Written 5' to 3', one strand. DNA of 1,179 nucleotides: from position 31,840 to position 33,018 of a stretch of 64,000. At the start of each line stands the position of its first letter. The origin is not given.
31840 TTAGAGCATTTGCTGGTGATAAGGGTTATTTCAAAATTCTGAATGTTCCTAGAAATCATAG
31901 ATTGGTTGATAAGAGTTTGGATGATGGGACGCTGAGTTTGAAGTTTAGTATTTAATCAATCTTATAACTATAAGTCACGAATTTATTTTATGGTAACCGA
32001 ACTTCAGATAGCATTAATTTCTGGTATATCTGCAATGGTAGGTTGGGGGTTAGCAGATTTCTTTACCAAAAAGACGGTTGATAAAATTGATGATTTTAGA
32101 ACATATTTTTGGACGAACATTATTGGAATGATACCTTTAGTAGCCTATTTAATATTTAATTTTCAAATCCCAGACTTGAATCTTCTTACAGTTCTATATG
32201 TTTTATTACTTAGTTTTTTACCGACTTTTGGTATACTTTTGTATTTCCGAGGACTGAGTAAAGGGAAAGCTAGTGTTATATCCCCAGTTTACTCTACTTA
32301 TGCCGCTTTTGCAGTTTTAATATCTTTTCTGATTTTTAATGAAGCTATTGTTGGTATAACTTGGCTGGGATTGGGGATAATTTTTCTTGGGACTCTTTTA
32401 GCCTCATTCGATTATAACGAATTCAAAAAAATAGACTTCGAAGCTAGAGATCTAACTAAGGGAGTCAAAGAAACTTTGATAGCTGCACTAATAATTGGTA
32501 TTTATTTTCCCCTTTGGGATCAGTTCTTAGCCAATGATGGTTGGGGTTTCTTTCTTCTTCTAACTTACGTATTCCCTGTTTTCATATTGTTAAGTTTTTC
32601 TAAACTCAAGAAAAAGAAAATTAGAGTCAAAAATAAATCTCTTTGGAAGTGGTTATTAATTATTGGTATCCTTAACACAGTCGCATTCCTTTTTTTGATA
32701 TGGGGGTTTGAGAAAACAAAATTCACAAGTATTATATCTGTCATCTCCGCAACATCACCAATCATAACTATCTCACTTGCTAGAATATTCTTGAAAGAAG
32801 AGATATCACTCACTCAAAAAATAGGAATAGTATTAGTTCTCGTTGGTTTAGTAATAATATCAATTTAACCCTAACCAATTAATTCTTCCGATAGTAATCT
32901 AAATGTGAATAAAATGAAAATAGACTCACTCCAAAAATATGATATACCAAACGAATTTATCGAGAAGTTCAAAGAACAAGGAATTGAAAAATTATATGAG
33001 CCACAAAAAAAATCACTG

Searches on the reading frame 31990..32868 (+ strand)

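Call 46: search_protein_families(library=pfam, proteins=[window:31990-32868:+], max_evalue=0.001)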
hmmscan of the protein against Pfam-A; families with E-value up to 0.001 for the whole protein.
window:31990-32868:+ (292 aa): 3 families
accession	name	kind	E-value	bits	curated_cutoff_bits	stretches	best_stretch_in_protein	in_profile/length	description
PF00892.27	EamA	-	2e-41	141.9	28.2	2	7-139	2-134/135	EamA-like transporter family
PF03151.22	TPT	-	2e-07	31.1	30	1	48-150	44-147/291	Triose-phosphate Transporter family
PF10639.15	TMEM234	-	0.00063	20.2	30.1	0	219-290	42-112/113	Putative transmembrane family 234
